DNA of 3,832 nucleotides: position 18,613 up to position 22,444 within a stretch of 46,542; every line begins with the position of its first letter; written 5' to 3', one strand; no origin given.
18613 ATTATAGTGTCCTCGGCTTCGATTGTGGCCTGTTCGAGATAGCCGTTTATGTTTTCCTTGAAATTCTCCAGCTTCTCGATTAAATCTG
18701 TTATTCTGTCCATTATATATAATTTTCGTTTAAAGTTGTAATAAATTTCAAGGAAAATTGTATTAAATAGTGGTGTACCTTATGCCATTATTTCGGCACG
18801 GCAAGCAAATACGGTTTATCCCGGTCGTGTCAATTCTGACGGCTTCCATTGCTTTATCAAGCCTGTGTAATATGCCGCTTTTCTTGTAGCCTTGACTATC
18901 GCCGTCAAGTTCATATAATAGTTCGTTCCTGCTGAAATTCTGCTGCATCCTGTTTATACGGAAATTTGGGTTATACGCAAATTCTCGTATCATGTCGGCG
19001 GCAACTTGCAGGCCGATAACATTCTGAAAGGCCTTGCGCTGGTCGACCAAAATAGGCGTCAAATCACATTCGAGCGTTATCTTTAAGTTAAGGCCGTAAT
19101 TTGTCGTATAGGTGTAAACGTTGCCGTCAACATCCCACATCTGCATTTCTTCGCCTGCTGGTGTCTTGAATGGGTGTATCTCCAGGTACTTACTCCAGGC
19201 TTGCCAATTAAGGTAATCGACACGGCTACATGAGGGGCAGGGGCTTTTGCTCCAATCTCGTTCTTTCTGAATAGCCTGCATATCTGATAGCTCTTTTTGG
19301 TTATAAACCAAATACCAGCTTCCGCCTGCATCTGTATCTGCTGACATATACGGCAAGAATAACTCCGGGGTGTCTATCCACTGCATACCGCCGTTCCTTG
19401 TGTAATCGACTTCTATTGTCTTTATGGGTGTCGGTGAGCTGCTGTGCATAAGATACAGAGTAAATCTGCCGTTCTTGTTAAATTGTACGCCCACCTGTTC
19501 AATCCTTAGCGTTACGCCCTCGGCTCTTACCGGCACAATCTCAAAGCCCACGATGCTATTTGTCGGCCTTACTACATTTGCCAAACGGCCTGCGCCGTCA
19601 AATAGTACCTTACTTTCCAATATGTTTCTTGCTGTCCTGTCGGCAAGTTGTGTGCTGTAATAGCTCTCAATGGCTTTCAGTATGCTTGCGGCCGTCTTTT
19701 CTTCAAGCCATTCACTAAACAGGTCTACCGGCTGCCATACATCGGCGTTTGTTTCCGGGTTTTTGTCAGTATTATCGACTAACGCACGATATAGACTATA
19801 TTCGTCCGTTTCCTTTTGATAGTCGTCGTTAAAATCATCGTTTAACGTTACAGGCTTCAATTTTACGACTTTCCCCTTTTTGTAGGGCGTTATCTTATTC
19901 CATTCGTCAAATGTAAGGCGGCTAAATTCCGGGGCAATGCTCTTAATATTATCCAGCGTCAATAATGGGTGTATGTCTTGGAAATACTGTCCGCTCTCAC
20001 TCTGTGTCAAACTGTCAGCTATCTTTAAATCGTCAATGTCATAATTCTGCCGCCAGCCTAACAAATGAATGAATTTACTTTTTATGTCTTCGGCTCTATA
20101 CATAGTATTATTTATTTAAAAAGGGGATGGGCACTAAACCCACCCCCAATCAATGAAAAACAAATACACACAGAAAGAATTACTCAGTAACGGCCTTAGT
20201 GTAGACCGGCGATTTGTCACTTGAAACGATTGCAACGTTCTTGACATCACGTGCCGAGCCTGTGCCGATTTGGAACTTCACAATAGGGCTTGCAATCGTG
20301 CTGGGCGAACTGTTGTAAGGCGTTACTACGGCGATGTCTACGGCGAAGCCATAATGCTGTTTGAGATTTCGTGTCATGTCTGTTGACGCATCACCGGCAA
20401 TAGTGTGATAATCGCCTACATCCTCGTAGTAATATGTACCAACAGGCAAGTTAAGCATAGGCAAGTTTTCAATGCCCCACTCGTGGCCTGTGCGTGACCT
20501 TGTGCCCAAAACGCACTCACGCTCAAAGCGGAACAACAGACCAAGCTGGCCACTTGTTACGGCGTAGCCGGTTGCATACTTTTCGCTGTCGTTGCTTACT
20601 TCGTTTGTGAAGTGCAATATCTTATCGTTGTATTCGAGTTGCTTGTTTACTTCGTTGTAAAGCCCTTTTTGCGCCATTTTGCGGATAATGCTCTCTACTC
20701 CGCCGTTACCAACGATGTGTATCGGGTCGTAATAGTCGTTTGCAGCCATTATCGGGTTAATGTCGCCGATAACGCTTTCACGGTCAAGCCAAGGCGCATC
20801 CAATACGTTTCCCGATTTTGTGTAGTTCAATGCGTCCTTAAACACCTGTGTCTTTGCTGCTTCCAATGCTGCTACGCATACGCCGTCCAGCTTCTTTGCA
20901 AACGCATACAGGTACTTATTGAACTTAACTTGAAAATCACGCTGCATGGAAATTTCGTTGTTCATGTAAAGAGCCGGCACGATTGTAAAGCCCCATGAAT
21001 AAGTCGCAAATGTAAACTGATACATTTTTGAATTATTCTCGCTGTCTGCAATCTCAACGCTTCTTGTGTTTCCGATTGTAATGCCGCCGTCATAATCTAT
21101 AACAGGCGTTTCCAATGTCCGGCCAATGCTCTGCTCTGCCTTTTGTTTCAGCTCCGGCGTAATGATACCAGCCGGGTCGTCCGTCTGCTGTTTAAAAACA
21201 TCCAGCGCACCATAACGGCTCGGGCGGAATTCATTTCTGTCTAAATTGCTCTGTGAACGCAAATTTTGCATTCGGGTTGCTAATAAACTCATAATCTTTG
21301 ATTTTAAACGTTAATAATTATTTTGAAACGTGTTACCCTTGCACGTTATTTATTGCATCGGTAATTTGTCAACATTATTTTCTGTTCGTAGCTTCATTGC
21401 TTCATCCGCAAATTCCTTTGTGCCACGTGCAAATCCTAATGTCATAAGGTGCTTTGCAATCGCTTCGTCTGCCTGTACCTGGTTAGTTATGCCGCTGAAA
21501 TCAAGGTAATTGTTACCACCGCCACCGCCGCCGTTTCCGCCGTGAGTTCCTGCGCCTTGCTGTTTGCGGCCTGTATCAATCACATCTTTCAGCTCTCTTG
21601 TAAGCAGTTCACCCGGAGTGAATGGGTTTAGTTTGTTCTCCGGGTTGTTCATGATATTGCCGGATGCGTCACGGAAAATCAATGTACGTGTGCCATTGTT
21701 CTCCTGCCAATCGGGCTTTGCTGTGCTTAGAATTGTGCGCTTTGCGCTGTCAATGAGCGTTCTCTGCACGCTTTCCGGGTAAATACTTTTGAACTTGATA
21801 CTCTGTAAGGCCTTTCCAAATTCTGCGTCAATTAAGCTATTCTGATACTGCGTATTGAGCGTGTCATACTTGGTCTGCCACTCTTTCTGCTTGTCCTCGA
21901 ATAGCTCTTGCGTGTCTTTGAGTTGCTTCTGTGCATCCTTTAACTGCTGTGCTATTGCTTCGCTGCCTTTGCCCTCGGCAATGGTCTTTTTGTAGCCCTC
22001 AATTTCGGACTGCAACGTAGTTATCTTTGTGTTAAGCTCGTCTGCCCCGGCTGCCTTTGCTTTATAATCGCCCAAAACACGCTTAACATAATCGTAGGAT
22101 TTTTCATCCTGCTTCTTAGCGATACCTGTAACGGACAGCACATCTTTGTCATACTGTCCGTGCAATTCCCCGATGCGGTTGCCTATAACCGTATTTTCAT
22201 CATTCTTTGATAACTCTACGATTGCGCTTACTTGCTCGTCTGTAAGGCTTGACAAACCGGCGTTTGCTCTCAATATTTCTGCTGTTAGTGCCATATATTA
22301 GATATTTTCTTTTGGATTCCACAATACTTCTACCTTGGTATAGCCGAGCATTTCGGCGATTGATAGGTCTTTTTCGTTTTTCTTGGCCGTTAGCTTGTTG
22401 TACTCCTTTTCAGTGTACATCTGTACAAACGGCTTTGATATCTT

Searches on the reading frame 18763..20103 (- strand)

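Call 14: search_protein_families(library=phrogs, proteins=[window:18763-20103:-], max_evalue=0.001)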
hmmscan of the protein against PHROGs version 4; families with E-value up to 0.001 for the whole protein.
window:18763-20103:- (446 aa): 2 families
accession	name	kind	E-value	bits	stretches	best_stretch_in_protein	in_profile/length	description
phrog_8189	-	unknown function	2.7e-142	475.8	1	1-445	1-419/421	-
phrog_32171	-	unknown function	6.4e-05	23.7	1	6-80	6-79/211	-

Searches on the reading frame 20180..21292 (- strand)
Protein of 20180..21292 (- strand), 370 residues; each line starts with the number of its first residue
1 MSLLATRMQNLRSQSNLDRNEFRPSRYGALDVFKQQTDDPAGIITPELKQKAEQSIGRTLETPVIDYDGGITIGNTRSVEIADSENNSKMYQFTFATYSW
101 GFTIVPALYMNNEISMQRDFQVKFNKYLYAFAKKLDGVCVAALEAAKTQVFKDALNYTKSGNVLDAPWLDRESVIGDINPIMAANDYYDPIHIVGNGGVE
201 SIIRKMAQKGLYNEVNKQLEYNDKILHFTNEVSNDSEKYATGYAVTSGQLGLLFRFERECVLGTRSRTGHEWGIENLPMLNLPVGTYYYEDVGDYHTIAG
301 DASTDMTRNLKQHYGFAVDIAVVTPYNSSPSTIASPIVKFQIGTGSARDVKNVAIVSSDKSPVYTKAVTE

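Call 14: search_protein_families(library=phrogs, proteins=[window:20180-21292:-], max_evalue=0.001)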
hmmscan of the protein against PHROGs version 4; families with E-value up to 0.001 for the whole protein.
window:20180-21292:- (370 aa): 1 family
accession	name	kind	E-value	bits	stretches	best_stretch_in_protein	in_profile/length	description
phrog_7231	-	head and packaging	1.7e-127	426.2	1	1-342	1-346/349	virion structural protein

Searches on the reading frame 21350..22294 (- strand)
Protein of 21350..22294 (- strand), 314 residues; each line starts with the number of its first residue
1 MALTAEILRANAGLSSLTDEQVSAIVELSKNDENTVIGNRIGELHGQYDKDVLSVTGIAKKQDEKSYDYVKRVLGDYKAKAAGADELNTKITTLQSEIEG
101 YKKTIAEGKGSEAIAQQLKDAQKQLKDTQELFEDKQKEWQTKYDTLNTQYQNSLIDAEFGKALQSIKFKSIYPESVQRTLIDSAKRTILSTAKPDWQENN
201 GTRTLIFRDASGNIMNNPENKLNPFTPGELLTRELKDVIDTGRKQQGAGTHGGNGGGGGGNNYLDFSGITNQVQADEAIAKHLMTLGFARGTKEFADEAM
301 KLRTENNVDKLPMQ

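Call 14: search_protein_families(library=phrogs, proteins=[window:21350-22294:-], max_evalue=0.001)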
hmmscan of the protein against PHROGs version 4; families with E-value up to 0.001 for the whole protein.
window:21350-22294:- (314 aa): 1 family
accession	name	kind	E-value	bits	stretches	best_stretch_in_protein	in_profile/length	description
phrog_7970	-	head and packaging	5.7e-73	247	1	1-313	1-318/319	virion structural protein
